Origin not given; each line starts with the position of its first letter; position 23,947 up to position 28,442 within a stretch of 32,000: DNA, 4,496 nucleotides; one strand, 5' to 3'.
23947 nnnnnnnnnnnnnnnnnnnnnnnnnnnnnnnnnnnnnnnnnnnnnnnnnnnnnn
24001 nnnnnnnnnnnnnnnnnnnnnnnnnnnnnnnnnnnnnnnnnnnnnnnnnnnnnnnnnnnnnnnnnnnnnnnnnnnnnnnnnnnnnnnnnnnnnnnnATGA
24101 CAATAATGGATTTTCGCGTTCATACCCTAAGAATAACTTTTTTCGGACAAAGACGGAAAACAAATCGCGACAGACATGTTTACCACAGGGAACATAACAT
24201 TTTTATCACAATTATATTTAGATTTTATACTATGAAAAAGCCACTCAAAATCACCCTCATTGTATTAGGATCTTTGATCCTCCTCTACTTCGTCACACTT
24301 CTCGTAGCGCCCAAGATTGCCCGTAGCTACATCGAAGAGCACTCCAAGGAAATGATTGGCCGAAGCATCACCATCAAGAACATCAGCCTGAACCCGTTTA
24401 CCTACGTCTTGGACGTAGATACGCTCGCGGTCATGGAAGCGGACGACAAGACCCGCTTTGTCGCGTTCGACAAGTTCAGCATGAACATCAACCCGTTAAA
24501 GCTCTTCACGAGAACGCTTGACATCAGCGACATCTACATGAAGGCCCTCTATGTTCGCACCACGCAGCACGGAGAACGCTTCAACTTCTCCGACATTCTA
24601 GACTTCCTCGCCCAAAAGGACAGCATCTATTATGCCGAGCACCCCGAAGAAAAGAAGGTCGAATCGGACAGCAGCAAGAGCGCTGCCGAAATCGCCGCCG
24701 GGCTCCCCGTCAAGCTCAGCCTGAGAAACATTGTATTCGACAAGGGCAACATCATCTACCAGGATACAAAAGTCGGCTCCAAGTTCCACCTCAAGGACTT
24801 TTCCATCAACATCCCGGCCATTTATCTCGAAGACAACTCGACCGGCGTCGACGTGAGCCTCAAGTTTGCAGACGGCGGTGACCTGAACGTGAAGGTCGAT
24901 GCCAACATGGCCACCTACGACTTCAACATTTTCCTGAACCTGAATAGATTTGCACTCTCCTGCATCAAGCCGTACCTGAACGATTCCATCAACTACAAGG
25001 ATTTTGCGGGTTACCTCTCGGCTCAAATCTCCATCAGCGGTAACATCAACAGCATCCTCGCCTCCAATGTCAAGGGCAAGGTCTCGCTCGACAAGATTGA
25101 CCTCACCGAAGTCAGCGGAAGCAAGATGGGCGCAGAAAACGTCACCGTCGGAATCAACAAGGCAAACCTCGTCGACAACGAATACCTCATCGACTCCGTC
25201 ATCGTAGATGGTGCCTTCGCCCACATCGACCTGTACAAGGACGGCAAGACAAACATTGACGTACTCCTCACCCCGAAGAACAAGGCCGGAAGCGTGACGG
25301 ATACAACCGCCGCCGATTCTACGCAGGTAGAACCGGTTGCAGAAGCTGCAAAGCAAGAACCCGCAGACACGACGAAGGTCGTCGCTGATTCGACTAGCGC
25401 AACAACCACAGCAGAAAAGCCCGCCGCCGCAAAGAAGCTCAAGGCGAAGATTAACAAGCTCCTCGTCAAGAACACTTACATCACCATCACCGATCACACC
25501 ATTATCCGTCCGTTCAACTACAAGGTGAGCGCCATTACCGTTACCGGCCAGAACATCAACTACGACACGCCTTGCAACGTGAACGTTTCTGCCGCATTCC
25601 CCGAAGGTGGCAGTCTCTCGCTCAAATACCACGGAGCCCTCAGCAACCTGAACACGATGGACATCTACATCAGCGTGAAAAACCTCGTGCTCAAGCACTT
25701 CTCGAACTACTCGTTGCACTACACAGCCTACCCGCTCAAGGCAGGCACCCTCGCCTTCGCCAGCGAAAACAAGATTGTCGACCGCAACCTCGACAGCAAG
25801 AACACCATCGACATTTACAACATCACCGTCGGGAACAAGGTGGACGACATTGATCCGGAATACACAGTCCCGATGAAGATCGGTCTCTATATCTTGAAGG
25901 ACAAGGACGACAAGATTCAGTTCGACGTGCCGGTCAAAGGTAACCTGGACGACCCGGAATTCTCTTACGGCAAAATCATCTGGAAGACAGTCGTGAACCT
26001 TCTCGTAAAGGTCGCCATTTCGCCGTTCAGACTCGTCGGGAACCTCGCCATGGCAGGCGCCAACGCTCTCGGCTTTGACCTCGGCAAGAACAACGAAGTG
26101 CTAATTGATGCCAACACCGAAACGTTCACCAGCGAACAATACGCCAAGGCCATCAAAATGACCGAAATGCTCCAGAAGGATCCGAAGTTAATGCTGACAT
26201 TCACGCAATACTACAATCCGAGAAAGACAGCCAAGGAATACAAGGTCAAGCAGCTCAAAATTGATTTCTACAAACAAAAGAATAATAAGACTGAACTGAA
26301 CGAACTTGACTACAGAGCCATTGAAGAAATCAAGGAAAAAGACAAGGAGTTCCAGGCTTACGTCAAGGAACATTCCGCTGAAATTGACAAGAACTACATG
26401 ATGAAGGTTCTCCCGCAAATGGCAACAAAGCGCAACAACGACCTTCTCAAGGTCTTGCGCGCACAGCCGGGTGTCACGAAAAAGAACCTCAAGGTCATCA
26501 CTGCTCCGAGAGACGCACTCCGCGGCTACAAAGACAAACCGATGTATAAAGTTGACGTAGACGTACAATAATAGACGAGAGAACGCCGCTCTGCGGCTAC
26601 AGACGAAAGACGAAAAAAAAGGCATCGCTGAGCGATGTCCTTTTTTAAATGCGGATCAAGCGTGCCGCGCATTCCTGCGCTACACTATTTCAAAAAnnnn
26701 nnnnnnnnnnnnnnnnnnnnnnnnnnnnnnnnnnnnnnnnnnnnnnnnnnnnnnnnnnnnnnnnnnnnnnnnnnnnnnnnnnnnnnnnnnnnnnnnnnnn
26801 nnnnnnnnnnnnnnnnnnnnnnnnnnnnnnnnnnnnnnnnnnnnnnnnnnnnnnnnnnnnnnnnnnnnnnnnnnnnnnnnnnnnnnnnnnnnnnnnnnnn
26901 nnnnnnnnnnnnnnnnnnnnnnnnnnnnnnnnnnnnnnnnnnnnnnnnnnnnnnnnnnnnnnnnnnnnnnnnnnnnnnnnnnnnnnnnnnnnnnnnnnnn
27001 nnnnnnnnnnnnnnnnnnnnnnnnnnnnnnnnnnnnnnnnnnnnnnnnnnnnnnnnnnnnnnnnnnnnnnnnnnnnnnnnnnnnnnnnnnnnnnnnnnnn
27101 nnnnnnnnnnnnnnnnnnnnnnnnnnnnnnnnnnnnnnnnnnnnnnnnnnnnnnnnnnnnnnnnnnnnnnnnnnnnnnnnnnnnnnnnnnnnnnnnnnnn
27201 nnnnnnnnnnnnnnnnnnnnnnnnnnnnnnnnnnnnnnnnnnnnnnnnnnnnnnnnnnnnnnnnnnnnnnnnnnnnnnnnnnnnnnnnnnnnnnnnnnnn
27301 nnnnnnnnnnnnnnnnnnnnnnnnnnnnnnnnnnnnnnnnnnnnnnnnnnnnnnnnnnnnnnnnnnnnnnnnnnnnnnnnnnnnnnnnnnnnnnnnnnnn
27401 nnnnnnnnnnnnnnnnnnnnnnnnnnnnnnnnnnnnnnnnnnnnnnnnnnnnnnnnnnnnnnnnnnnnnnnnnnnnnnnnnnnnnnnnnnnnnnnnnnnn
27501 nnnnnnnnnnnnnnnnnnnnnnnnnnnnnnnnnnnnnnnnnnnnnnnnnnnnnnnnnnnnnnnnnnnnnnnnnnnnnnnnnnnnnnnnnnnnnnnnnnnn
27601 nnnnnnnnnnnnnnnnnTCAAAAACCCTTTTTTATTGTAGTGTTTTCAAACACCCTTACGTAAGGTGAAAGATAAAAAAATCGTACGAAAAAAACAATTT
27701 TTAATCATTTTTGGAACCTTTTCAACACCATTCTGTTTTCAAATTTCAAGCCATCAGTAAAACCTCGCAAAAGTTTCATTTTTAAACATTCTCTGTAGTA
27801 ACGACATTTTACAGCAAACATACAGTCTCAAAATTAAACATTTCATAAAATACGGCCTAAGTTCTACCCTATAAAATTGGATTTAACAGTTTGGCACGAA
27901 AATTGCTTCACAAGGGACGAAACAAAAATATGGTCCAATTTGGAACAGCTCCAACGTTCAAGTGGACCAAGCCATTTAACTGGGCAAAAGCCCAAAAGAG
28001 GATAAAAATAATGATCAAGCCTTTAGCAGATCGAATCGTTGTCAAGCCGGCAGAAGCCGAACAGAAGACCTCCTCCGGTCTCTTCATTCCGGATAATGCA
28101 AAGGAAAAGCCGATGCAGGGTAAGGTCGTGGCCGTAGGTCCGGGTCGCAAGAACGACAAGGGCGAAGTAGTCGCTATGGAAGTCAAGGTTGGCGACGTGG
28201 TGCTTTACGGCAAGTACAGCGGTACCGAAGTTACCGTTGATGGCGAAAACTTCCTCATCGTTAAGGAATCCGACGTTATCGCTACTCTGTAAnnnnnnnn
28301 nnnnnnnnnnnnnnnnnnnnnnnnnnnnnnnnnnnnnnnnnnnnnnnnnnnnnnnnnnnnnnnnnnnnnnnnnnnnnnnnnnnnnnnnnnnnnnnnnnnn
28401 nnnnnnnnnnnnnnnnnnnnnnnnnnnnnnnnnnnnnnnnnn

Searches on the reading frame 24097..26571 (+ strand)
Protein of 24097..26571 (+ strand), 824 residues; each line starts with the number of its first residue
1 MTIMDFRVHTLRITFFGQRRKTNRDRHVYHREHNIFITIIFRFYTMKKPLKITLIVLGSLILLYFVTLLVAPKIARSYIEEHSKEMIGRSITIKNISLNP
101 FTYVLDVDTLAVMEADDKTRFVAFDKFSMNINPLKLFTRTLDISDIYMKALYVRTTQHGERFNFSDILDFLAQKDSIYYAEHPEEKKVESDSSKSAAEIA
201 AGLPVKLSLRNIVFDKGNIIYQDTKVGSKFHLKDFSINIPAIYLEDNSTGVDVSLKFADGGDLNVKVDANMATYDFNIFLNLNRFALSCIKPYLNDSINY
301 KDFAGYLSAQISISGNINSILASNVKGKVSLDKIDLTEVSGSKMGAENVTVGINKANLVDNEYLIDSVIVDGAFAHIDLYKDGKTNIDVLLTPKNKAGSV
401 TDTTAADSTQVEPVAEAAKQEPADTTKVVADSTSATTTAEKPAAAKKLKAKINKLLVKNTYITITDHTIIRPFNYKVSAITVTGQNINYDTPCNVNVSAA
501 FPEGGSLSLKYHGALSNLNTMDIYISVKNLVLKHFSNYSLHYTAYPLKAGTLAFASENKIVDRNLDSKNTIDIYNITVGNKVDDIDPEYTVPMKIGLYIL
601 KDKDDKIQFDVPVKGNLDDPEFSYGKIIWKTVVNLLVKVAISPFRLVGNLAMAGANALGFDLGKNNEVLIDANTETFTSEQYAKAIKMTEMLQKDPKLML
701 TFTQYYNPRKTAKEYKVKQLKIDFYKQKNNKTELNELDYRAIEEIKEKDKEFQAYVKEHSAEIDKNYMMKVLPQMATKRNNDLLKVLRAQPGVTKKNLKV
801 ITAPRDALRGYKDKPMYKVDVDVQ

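Call 10: search_protein_families(library=pfam, proteins=[window:24097-26571:+])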
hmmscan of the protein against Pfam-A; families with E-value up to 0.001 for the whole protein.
window:24097-26571:+ (824 aa): 2 families
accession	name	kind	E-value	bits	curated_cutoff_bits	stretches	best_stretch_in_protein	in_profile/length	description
PF05359.17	DUF748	-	8.8e-98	329.1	50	2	247-803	498-1016/1037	Domain of Unknown Function (DUF748)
PF05170.20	AsmA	-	4e-17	62.7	29.8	2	46-254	1-205/607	AsmA family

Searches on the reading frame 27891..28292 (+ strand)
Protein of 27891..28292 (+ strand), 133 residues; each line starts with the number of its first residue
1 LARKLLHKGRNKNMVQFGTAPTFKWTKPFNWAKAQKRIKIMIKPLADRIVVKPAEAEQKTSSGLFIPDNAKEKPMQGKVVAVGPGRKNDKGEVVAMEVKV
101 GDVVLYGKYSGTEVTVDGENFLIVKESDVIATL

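Call 10: search_protein_families(library=pfam, proteins=[window:27891-28292:+])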
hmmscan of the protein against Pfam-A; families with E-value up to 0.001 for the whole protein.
window:27891-28292:+ (133 aa): 1 family
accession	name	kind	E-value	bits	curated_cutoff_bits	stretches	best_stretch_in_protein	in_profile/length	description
PF00166.26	Cpn10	-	4.8e-35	119.9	21.1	1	42-132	2-92/93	Chaperonin 10 Kd subunit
